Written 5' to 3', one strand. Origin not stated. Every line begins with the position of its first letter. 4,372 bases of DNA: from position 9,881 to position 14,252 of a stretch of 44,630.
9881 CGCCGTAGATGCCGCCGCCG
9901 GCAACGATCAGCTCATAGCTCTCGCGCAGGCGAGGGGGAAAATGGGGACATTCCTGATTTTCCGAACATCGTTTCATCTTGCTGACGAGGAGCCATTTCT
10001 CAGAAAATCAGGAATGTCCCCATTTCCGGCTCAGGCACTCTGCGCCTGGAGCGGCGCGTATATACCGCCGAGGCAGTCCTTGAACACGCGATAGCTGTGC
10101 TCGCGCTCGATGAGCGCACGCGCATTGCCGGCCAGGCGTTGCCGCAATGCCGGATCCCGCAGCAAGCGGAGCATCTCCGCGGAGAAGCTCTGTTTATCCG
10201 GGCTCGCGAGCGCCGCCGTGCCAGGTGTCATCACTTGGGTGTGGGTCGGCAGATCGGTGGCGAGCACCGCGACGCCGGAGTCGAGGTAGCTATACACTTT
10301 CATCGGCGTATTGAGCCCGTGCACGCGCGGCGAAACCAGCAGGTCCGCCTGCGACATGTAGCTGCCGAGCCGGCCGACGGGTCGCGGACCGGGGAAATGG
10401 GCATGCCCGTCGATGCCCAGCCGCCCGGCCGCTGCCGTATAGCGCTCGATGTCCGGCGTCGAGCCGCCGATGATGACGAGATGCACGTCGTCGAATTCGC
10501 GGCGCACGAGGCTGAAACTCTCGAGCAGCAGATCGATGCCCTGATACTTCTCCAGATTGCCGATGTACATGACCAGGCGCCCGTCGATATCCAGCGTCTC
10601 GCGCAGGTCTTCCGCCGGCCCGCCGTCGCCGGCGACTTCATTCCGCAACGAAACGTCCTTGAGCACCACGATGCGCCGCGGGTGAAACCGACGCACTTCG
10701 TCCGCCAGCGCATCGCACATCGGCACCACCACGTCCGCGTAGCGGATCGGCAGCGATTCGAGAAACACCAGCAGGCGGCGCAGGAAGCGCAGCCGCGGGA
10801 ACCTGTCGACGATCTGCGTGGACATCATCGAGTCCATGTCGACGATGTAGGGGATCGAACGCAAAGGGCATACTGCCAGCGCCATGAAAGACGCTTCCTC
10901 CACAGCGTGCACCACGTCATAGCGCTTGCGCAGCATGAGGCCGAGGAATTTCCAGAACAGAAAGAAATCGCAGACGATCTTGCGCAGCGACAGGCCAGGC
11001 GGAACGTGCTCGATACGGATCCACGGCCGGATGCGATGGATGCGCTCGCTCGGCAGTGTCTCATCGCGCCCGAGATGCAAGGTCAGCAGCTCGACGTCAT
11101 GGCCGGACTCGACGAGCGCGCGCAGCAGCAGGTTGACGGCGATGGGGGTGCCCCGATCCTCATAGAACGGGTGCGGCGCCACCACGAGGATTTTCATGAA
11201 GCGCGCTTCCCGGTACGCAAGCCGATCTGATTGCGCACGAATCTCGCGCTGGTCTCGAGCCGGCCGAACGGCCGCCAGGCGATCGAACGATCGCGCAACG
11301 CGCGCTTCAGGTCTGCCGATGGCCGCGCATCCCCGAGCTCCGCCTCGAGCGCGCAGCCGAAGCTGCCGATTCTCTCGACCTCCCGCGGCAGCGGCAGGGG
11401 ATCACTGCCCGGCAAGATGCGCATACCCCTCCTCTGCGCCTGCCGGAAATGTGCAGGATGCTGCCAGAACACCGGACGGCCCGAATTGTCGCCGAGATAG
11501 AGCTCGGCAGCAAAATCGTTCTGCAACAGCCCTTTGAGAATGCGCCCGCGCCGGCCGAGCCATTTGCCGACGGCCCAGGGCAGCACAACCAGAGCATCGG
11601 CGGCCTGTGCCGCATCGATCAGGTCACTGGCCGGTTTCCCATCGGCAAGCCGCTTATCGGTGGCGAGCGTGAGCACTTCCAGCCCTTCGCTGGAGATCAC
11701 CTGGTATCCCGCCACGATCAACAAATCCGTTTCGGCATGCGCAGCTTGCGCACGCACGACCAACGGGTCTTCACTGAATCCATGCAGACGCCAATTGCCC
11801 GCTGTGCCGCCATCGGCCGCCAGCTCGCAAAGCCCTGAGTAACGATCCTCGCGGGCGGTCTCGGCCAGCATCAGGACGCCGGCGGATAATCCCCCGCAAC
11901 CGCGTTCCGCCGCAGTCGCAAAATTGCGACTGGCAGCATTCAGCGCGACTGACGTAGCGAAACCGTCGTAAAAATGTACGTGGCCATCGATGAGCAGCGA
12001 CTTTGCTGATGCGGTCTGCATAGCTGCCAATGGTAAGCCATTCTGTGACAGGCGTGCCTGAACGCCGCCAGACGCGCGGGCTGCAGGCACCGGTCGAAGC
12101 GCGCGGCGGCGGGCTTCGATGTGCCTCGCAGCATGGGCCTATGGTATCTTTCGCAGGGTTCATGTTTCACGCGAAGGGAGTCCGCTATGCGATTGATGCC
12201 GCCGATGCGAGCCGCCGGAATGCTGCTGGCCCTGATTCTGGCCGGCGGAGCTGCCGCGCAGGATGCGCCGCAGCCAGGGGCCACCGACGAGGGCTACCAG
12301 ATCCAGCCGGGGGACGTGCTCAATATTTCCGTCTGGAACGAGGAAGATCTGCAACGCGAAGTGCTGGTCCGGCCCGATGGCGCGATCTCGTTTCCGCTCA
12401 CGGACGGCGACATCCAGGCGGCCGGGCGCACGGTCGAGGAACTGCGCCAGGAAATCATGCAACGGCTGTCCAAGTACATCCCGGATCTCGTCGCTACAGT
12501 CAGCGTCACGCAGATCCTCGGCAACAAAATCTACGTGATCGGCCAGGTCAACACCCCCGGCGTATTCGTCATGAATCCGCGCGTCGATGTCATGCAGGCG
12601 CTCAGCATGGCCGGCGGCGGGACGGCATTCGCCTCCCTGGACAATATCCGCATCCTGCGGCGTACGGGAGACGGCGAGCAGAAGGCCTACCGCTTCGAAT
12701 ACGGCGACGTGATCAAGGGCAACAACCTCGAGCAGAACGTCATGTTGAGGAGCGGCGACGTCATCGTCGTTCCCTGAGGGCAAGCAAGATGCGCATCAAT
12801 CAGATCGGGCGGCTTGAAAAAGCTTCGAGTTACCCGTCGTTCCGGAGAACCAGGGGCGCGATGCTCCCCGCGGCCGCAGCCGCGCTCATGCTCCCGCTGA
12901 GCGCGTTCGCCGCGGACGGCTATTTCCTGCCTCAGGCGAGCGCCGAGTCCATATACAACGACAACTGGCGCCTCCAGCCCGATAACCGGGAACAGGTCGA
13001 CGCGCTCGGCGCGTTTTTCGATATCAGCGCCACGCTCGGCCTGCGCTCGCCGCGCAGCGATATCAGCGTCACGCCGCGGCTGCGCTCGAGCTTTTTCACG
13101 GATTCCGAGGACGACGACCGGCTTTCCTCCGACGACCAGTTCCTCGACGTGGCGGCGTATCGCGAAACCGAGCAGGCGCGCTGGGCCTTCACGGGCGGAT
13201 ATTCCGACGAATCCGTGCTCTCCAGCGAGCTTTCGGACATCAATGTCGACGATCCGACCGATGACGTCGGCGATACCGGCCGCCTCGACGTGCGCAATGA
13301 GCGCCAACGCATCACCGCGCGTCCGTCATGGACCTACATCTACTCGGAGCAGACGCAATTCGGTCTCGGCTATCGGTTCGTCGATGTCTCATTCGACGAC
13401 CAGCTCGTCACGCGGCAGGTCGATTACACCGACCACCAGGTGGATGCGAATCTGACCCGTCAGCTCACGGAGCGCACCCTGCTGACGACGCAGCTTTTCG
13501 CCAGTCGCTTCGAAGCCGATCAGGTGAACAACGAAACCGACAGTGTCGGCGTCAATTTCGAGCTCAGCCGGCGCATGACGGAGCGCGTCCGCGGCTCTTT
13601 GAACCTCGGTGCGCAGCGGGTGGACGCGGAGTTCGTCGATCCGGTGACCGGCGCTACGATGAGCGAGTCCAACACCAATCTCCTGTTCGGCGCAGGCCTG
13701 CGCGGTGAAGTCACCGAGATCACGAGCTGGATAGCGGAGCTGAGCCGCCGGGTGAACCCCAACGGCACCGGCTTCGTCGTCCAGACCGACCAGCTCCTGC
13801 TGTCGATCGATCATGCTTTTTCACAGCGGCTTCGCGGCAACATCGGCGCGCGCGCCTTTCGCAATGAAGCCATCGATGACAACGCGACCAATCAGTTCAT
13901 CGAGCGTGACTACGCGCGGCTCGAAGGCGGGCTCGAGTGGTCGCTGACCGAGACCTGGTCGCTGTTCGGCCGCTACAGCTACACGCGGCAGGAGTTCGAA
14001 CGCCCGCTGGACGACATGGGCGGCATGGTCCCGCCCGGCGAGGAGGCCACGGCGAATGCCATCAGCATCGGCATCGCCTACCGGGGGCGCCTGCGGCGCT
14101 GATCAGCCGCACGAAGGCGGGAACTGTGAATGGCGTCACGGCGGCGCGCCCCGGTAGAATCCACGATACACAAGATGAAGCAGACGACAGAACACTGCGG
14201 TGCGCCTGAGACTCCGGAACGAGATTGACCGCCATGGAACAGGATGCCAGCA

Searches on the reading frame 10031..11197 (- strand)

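Call 7: search_protein_families(library=pfam, proteins=[window:10031-11197:-], max_evalue=0.01)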
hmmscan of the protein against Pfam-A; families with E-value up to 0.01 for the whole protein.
window:10031-11197:- (388 aa): 5 families
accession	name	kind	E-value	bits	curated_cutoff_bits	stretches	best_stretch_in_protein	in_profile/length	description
PF00534.26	Glycos_transf_1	-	1.1e-20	74.3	26.4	1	205-360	14-170/172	Glycosyl transferases group 1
PF13692.12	Glyco_trans_1_4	-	2.5e-20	73.6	27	1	207-348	2-142/142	Glycosyl transferases group 1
PF13579.12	Glyco_trans_4_4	-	8.5e-15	55.9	29.7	1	18-178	4-154/158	Glycosyl transferase 4-like domain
PF13439.12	Glyco_transf_4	-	3.9e-13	50.2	28.5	1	21-178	8-161/170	Glycosyltransferase Family 4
PF13524.12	Glyco_trans_1_2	-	1.2e-06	29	25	1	239-370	16-136/144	Glycosyl transferase-like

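Call 8: search_protein_families(library=ncbifam, proteins=[window:10031-11197:-], max_evalue=0.01)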
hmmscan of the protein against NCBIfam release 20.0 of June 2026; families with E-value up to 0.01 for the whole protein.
window:10031-11197:- (388 aa): 15 families
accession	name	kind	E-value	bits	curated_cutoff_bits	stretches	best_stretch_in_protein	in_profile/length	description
TIGR04063.1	stp3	hypoth_equivalog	8.1e-21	74.4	442.05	1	90-381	90-393/397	TIGR04063 family PEP-CTERM/XrtA system glycosyltransferase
TIGR04047.1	MSMEG_0565_glyc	hypoth_equivalog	6.8e-14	51.7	259.85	1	16-365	13-357/373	MSMEG_0565 family glycosyltransferase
NF038229.1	Glyco4_Geo_Pelo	equivalog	8.8e-10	38.1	400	1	208-368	163-321/338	GPMC system family 4 glycosyltransferase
TIGR03088.1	stp2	hypoth_equivalog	5.8e-09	35.5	409.05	1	77-380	66-370/374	TIGR03088 family PEP-CTERM/XrtA system glycosyltransferase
NF007640.0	PRK10307.1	subfamily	1.7e-08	33.8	276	1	122-369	144-393/411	WcaI family glycosyltransferase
TIGR04157.1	glyco_rSAM_CFB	subfamily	3e-07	29.8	400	1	203-245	224-266/406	TIGR04157 family glycosyltransferase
TIGR03449.1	mycothiol_MshA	equivalog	3e-07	29.7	462.5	1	184-361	199-382/406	D-inositol-3-phosphate glycosyltransferase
NF041876.1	EPS_EpsE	equivalog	2.4e-06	27.1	400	1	210-369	218-382/389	exopolysaccharide biosynthesis GT4 family glycosyltransferase EpsE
NF038295.1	EPS_HpsP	equivalog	5.9e-05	22.2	550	1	92-370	92-374/388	hormogonium polysaccharide biosynthesis glycosyltransferase HpsP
NF012028.0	PRK15484.1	subfamily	7.2e-05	22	618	1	196-369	181-364/380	lipopolysaccharide N-acetylglucosaminyltransferase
TIGR03999.1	thiol_BshA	equivalog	9.4e-05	21.5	273.7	1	198-367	189-357/375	N-acetyl-alpha-D-glucosaminyl L-malate synthase BshA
NF053787.1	GlcN_PG_synth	equivalog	0.00019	20.4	480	1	123-380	115-356/361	N-acetylglucosaminyl phosphatidylglycerol synthase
TIGR03087.1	stp1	hypoth_equivalog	0.00069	18.9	316.65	1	194-370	212-384/397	TIGR03087 family PEP-CTERM/XrtA system glycosyltransferase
NF047684.1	TeichurnBiosyTuaC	equivalog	0.0073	15.3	550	1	151-333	162-338/391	teichuronic acid biosynthesis protein TuaC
TIGR02095.1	glgA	subfamily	0.0095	14.6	328.45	0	205-252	293-338/477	glycogen/starch synthase, ADP-glucose type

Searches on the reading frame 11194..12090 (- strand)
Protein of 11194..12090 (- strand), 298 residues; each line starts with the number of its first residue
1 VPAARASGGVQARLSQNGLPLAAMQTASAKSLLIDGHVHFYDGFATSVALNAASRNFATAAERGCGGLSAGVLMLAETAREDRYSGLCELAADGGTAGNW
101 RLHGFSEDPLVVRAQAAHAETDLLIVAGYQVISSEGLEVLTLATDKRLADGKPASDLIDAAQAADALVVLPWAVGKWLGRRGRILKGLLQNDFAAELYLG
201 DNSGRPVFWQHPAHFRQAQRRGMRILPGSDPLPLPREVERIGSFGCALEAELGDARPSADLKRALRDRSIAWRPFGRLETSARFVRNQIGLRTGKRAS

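Call 7: search_protein_families(library=pfam, proteins=[window:11194-12090:-], max_evalue=0.01)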
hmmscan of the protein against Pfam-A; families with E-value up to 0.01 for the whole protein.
window:11194-12090:- (298 aa): 0 families

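Call 8: search_protein_families(library=ncbifam, proteins=[window:11194-12090:-], max_evalue=0.01)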
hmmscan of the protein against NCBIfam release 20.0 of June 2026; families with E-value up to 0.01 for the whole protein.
window:11194-12090:- (298 aa): 0 families

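Call 12: search_protein_families(library=pfam, proteins=[window:11194-12090:-], max_evalue=0.01)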
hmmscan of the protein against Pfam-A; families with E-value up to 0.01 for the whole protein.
window:11194-12090:- (298 aa): 0 families

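Call 51: search_protein_families(library=pfam, proteins=[window:11194-12090:-], max_evalue=1)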
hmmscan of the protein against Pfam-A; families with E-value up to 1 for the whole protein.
window:11194-12090:- (298 aa): 1 family
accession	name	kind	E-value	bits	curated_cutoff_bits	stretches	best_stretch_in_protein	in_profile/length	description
PF19117.5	Mim2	-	0.046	13.8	27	1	167-181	20-33/45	Mitochondrial import 2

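Call 63: find_homologous_proteins(query=window:11194-12018:-, max_evalue=1e-8)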
Query window:11194-12018:- (274 aa): 1224 proteins with E <= 1e-8 among 8000 candidates; the best 120 are listed.
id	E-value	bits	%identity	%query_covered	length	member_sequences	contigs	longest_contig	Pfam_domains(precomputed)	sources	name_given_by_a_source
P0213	3.2e-177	605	100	100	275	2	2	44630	-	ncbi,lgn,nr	ncbi:MAG: hypothetical protein H0W33_00055 [Gammaproteobacteria bacterium]|nr:hypothetical protein [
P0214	5.0e-111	388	68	100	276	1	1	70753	-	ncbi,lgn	ncbi:hypothetical protein BH24PSE2_BH24PSE2_12730 [soil metagenome]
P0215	3.6e-71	257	47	96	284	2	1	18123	-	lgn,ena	-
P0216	9.2e-70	253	47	96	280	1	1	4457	-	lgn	-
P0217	3.4e-69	251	47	96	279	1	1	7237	-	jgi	-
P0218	3.5e-68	248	47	97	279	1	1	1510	-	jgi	jgi:hypothetical protein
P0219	5.5e-67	244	46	96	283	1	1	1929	-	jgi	-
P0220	9.4e-67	243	45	95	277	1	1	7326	-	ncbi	ncbi:MAG: hypothetical protein ACR2RB_06655 [Gammaproteobacteria bacterium]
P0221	1.7e-66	242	46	96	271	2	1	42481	-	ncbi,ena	-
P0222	3.2e-66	241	47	100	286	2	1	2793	-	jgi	jgi:hypothetical protein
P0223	1.1e-65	239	45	98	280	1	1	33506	-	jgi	-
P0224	3.6e-65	238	46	97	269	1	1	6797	-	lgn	-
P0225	3.7e-65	238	45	96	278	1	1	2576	-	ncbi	-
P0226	4.5e-65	237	45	96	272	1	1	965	-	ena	-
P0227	8.7e-65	237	45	96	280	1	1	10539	-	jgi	-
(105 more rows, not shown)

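Call 70: predict_structure(alignment_id=A2)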
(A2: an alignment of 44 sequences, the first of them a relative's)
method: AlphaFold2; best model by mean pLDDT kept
length: 275 residues; sequences in the alignment: 44
mean_pLDDT: 94.0   pTM: 0.92
mean pLDDT of the five models: 94.0, 92.6, 91.9, 91.2, 91.1
residues with pLDDT >= 90: 242; 70-90: 27; 50-70: 4; < 50: 2
segments of 3 or more residues with pLDDT < 50: none
pLDDT, mean of each block of 10 residues (from residue 1): 74 96 97 96 94 95 97 97 98 92 98 97 97 97 96 87 92 92 93 93 96 96 97 98 96 96 91 72
secondary structure, 60 per line:
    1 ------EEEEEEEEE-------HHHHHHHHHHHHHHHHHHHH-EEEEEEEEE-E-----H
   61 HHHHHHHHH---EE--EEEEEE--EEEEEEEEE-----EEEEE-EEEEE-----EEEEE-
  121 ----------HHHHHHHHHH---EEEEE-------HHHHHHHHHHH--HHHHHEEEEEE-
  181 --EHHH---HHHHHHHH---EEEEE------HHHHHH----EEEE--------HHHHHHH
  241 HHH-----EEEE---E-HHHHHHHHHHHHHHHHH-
elements in order: E7-15 H23-42 E44-52 H60-69 E77-82 E85-93 E99-103 E105-109 E115-119 H131-140 E144-148 H156-166 H169-173 E174-179 H190-197 E201-205 H212-217 E222-225 H234-243 E249-252 H258-274

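Call 72: fold_search(model_id=the predicted structure, library=pdb)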
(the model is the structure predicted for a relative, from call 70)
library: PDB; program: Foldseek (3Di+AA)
matches with E <= 10: 459; with E <= 0.001: 11
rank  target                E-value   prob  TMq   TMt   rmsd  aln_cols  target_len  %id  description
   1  2anu_B                2.6e-07  1.00  0.51  0.62   8.5       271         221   12  Crystal structure of Predicted metal-dependent phosphoesterase (PHP family) (tm0559) from THERMOTOGA MARITIMA at 2.40  (released 2005-10-18)
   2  2anu_C                1.3e-06  1.00  0.49  0.59   8.9       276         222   11  Crystal structure of Predicted metal-dependent phosphoesterase (PHP family) (tm0559) from THERMOTOGA MARITIMA at 2.40  (released 2005-10-18)
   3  2anu_A                1.4e-06  1.00  0.51  0.60   8.9       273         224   13  Crystal structure of Predicted metal-dependent phosphoesterase (PHP family) (tm0559) from THERMOTOGA MARITIMA at 2.40  (released 2005-10-18)
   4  2anu_E                1.4e-06  1.00  0.49  0.59   8.8       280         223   13  Crystal structure of Predicted metal-dependent phosphoesterase (PHP family) (tm0559) from THERMOTOGA MARITIMA at 2.40  (released 2005-10-18)
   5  2anu_F                1.6e-06  1.00  0.51  0.60   8.8       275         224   13  Crystal structure of Predicted metal-dependent phosphoesterase (PHP family) (tm0559) from THERMOTOGA MARITIMA at 2.40  (released 2005-10-18)
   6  2anu_D                2.1e-06  1.00  0.52  0.63   8.6       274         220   13  Crystal structure of Predicted metal-dependent phosphoesterase (PHP family) (tm0559) from THERMOTOGA MARITIMA at 2.40  (released 2005-10-18)
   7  7rty_A                2.4e-06  1.00  0.55  0.61   5.7       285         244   15  Crystal Structure of PsfC from Pseudomonas syringae PB-5123 (released 2021-09-15)
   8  5zb8_A                2.2e-04  1.00  0.48  0.34   6.2       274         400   12  Crystal structure of the novel lesion-specific endonuclease PfuEndoQ from Pyrococcus furiosus (released 2018-04-04)
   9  5zb8_C                4.0e-04  1.00  0.45  0.33   6.6       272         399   12  Crystal structure of the novel lesion-specific endonuclease PfuEndoQ from Pyrococcus furiosus (released 2018-04-04)
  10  7ug9                  5.5e-04  1.00  0.36  0.45   6.4       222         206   13  Crystal structure of RNase AM PHP domain (released 2022-08-31)
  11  7k30_A                8.8e-04  1.00  0.46  0.34   6.5       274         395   12  Crystal structure of Endonuclease Q complex with 27-mer duplex substrate with dU at the active site (released 2021-03-17)
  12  5zb8_B                1.1e-03  1.00  0.46  0.34   6.4       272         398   11  Crystal structure of the novel lesion-specific endonuclease PfuEndoQ from Pyrococcus furiosus (released 2018-04-04)
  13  2yb1                  1.3e-02  0.91  0.41  0.40   9.5       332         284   16  Structure of an amidohydrolase from Chromobacterium violaceum (EFI target EFI-500202) with bound Mn, AMP and phosphate. (released 2011-03-16)
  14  9etk                  2.7e-02  0.92  0.38  0.38   7.1       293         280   12  Crystal structure of Vibrio cholerae RNase AM (released 2024-09-11)
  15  3o0f                  3.8e-02  0.85  0.38  0.37   6.7       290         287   11  Crystal structure of a putative metal-dependent phosphoesterase (BAD_1165) from bifidobacterium adolescentis atcc 15703  (released 2010-08-25)
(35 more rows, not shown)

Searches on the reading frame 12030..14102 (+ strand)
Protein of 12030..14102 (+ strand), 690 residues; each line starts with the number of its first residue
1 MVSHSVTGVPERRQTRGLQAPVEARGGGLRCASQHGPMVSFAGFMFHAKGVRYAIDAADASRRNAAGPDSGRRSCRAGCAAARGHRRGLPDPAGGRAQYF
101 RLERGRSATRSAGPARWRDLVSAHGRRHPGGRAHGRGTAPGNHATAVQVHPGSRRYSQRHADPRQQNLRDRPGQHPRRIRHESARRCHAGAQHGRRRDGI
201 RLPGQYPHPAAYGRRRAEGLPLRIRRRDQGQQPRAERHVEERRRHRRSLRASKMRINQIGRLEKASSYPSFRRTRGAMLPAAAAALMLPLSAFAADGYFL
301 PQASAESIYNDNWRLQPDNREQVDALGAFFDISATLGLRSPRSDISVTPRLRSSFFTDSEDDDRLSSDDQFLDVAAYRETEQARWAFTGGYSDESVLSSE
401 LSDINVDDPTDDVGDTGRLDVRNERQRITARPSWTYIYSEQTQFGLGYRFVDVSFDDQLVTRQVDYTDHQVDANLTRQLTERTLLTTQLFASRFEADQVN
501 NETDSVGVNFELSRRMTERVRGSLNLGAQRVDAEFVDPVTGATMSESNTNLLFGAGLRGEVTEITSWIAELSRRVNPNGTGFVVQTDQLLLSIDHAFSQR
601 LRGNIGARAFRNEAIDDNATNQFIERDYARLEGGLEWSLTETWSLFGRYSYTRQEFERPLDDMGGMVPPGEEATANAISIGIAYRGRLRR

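Call 7: search_protein_families(library=pfam, proteins=[window:12030-14102:+], max_evalue=0.01)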
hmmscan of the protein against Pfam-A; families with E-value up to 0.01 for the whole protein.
window:12030-14102:+ (690 aa): 1 family
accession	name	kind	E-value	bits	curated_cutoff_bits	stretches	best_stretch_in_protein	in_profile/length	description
PF13505.12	OMP_b-brl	-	0.0012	19.5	28.7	0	487-685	26-174/175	Outer membrane protein beta-barrel domain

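Call 8: search_protein_families(library=ncbifam, proteins=[window:12030-14102:+], max_evalue=0.01)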
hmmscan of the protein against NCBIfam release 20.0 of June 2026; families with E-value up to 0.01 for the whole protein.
window:12030-14102:+ (690 aa): 0 families

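Call 12: search_protein_families(library=pfam, proteins=[window:12030-14102:+], max_evalue=0.01)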
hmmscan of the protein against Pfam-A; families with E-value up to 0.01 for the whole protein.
window:12030-14102:+ (690 aa): 1 family
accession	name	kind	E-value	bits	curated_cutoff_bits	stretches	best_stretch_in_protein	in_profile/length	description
PF13505.12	OMP_b-brl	-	0.0012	19.5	28.7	0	487-685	26-174/175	Outer membrane protein beta-barrel domain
